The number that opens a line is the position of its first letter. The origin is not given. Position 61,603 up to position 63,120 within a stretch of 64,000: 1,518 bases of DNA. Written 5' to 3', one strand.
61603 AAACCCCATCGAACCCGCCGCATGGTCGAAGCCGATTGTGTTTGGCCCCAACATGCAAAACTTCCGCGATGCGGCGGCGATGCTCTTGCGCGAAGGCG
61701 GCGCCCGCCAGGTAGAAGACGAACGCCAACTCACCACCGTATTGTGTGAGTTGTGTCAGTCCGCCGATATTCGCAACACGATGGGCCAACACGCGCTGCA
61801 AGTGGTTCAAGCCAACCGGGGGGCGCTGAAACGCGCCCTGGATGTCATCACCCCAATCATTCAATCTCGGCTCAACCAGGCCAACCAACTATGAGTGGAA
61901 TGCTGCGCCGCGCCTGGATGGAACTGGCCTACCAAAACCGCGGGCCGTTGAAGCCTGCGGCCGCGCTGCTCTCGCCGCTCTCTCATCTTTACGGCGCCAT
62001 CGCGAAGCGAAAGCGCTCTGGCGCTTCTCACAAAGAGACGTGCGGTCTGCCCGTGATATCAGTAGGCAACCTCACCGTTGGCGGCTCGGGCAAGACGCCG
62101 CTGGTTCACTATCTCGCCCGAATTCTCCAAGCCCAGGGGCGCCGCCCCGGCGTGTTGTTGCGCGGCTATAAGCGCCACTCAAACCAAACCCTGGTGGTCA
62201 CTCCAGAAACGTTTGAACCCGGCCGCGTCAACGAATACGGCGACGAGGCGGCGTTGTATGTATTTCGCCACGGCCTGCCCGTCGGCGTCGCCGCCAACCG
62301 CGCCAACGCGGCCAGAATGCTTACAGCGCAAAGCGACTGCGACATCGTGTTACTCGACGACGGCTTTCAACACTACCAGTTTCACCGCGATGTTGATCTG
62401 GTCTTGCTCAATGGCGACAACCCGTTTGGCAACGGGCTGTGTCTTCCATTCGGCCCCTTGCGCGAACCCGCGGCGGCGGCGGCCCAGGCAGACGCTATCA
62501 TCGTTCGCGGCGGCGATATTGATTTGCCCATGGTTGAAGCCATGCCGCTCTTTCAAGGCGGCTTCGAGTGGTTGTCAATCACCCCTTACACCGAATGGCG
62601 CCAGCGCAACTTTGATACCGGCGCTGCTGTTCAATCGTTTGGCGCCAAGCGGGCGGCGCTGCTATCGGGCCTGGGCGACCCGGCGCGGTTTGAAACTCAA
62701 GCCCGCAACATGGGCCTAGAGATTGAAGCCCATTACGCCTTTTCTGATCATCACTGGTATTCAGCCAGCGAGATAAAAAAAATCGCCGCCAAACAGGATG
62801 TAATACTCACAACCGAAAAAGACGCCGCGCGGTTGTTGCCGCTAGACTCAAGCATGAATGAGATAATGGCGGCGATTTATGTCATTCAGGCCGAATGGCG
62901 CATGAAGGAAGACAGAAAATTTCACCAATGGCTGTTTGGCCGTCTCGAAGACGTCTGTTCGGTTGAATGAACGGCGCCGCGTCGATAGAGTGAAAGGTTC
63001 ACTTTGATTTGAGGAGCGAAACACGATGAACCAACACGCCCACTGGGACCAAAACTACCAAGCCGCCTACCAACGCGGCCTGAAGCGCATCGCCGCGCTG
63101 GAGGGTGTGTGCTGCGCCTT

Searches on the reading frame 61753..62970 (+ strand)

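Call 29: search_protein_families(library=pfam, proteins=[window:61753-62970:+], max_evalue=0.01)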
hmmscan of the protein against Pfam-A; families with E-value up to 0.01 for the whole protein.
window:61753-62970:+ (405 aa): 1 family
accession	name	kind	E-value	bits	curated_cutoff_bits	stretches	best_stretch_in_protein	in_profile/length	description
PF02606.20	LpxK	-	3.1e-85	286.6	27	1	70-397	2-326/328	Tetraacyldisaccharide-1-P 4'-kinase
